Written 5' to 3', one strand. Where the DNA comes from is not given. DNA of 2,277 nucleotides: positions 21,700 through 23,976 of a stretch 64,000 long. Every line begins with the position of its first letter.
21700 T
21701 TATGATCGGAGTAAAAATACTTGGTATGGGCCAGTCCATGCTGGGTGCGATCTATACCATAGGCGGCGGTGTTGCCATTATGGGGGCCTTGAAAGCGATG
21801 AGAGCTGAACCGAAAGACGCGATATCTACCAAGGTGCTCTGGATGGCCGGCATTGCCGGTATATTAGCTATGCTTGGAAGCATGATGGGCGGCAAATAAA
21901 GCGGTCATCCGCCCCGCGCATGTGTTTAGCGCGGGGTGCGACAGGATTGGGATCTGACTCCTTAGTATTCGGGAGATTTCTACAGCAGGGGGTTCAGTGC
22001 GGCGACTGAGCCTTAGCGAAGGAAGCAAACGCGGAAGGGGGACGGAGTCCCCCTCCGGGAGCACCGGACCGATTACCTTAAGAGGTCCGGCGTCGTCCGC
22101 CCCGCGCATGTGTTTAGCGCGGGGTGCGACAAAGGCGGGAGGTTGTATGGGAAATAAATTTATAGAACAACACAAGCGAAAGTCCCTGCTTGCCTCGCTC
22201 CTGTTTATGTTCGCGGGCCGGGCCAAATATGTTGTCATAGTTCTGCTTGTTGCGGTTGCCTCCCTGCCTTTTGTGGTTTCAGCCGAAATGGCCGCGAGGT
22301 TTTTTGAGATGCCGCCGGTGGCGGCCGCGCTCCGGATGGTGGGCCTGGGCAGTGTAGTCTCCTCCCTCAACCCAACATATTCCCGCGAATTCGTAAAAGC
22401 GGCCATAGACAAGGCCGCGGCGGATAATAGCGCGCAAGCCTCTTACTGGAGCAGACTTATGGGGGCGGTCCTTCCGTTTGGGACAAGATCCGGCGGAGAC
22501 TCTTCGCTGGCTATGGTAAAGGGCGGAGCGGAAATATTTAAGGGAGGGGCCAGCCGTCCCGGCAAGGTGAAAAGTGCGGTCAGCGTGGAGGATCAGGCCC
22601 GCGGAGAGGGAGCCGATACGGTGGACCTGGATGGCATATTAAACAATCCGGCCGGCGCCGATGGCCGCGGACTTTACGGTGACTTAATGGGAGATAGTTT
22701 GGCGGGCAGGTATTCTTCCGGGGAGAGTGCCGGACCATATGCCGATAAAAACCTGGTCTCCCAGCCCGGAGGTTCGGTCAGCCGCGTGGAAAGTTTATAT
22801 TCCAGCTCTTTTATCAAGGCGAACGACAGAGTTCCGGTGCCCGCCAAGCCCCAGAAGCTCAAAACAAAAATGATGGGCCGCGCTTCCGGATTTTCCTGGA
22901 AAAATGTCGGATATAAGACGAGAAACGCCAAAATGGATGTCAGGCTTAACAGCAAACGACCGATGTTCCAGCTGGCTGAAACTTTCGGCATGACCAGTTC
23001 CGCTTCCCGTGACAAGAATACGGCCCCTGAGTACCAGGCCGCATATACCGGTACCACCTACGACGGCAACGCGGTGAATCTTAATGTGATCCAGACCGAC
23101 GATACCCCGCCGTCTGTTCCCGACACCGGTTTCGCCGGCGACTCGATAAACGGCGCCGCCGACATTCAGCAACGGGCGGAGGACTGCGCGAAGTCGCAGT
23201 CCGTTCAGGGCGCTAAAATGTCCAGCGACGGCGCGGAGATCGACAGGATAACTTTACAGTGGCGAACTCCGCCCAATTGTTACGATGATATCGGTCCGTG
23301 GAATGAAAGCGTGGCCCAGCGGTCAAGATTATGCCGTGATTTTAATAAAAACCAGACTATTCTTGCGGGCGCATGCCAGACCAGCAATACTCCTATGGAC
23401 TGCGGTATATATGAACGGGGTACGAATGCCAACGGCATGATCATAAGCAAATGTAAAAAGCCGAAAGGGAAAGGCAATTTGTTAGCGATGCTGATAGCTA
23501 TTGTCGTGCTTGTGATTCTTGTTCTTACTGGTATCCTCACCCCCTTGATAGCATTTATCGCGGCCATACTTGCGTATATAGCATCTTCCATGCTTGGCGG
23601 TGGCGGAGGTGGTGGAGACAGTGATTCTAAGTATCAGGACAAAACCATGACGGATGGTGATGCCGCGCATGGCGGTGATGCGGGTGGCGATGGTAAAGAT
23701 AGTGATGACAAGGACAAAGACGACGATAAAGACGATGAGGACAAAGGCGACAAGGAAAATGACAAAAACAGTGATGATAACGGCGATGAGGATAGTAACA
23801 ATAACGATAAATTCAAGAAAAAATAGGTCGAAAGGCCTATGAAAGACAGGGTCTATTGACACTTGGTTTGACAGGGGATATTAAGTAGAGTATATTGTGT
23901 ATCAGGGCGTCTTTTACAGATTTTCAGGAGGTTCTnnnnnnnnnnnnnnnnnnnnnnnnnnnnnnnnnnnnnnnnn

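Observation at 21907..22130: Hairpin-rich ~224-nt element filling the gene 4/gene 5 spacer, with compensatory stem substitutions relative to its second copy at 1559-1822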

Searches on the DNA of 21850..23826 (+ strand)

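Call 9: search_rna_families(source=window, start=21850, end=22200, threshold=evalue, max_evalue=10, show_alignments=3)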
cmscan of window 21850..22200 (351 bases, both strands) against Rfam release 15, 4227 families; matches with E-value up to 10: 1.
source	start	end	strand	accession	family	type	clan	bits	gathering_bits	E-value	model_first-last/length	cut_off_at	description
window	22025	22134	-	RF02829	Scr4115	Gene; sRNA;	-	23.2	58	0.65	1-109/109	no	Streptomyces RNA 4115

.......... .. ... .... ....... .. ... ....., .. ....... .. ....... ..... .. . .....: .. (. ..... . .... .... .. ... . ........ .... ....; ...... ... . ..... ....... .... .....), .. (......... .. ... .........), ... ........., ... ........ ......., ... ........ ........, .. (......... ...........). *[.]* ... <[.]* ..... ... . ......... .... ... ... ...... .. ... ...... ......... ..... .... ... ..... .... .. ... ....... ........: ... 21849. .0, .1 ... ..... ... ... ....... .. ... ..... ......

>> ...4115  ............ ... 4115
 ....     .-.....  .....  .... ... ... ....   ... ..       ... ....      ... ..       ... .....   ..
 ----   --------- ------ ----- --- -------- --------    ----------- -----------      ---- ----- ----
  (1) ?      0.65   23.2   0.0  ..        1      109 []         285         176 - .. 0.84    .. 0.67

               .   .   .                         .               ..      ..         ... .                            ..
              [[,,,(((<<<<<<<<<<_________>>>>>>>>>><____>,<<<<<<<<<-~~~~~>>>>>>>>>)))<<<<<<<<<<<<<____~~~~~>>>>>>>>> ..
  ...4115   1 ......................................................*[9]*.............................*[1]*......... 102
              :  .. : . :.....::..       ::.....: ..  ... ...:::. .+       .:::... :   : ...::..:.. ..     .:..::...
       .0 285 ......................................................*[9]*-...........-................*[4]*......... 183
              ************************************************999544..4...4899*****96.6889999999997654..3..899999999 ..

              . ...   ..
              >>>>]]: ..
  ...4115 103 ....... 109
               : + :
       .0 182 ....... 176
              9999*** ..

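Call 47: search_dna_similar(query=window:21900-22146:+, collection=plasmids, mode=distant, max_evalue=0.01)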
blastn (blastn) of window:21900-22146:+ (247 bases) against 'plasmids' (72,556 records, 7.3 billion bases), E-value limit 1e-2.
No match.

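Call 48: search_dna_similar(query=window:21900-22146:+, collection=phages, mode=distant, max_evalue=0.01)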
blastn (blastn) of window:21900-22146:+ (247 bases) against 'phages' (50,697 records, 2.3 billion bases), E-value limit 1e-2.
No match.

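Call 62: search_rna_families(source=L032, start=8800, end=9250, threshold=evalue, max_evalue=10, show_alignments=2)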
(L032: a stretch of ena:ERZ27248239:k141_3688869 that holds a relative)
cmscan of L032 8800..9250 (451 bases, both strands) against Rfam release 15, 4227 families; matches with E-value up to 10: 9.
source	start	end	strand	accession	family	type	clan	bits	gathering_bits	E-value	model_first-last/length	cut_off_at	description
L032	9031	9072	-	RF03910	mir-H5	Gene; miRNA;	-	20.4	90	2.3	1-80/80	no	mir-H5 microRNA precursor family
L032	8991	9065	+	RF01812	Pxr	Gene; sRNA;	-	20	80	0.29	1-109/109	no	Pxr regulatory sRNA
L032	8995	9063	-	RF03486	mir-3940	Gene; miRNA;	-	15.1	84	7.8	1-92/92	no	mir-3940 microRNA precursor family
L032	8990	9086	+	RF02100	tfoR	Gene; sRNA;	-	14.7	70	0.62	1-101/101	no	Translational regulator of tfoXVC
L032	8992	9114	-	RF02342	ar7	Gene; sRNA;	-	14.3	60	1.6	1-145/145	no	Alphaproteobacterial sRNA ar7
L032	8987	9106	-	RF02354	BjrC80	Gene; sRNA;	-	14.3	80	1.9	1-162/162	no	Bradyrhizobiaceae sRNA BjrC80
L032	9066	9135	+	RF02793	asR3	Gene; antisense;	-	14.1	46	7.4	1-57/57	no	Pyrobaculum asRNA3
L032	8987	9099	-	RF01812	Pxr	Gene; sRNA;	-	14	80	6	1-109/109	no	Pxr regulatory sRNA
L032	8995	9099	+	RF03094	LAGLIDADG-2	Gene; sRNA;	-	13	94.9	5.9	1-128/128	no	LAGLIDADG-2 RNA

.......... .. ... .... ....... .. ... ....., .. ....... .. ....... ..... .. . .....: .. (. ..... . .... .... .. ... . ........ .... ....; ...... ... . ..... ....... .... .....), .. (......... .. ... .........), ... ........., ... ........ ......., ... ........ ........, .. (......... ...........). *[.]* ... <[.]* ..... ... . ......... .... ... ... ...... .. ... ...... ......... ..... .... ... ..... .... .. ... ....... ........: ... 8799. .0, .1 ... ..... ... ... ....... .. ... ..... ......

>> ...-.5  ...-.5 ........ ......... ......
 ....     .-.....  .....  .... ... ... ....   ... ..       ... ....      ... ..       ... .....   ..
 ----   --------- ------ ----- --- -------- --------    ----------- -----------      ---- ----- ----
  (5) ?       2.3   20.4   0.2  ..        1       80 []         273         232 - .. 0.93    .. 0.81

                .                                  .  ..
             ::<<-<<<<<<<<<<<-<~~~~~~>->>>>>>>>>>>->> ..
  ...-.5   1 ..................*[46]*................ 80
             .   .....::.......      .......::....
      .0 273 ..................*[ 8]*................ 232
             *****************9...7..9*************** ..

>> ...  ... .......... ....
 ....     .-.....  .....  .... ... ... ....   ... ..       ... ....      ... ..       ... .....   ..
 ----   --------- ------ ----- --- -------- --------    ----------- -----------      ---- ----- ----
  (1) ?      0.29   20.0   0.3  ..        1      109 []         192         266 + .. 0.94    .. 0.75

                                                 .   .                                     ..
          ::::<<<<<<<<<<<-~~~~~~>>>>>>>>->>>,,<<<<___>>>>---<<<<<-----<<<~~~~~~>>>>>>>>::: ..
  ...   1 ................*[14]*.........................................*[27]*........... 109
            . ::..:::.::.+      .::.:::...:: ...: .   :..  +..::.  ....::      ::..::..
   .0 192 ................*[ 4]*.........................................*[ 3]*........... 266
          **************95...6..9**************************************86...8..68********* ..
